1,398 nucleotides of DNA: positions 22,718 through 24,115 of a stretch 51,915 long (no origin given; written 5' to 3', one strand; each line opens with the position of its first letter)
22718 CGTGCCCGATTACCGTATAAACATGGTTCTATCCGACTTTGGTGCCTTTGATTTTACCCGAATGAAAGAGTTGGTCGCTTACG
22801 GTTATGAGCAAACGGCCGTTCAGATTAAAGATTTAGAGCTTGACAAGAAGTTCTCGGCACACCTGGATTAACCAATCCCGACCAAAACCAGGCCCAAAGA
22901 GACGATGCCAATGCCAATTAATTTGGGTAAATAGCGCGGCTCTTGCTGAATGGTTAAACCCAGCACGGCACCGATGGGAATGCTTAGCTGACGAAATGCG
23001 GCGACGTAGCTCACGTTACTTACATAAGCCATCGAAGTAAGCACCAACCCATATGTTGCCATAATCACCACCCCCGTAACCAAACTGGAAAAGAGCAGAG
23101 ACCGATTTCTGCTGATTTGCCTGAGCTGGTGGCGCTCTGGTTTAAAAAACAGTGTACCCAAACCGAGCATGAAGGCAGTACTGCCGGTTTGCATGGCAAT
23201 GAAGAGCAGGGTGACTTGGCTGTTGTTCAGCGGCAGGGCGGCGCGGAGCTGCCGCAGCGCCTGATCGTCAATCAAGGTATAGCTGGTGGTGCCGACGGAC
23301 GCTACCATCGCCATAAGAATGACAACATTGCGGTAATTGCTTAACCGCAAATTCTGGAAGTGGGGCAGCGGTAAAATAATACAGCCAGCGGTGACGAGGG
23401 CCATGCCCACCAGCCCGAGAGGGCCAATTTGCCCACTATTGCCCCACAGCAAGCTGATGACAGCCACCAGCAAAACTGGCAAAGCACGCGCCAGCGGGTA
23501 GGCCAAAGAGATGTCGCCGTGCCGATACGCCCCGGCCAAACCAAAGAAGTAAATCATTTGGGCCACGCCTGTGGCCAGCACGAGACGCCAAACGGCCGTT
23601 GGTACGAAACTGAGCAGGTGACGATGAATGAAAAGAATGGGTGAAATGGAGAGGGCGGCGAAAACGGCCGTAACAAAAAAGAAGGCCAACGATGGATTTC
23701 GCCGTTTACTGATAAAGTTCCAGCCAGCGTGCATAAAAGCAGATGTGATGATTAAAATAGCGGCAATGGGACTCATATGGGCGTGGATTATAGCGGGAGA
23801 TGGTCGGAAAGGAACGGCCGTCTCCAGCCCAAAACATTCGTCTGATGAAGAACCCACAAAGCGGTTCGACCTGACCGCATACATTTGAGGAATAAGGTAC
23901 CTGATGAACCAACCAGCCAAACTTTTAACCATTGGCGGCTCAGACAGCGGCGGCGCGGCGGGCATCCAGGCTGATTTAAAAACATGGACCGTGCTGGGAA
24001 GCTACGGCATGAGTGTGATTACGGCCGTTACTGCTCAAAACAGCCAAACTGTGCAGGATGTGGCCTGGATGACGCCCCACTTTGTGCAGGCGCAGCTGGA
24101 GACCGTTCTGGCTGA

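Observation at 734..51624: HIP1-like highly iterated palindrome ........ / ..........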

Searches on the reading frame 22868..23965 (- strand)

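Call 65: search_protein_families(library=pfam, proteins=[window:22868-23965:-], max_evalue=0.00001)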
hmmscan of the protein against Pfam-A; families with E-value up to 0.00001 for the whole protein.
window:22868-23965:- (365 aa): 1 family
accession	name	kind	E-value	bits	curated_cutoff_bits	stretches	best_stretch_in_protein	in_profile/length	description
PF00892.27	EamA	-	2.2e-10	41.4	28.2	1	67-198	2-133/135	EamA-like transporter family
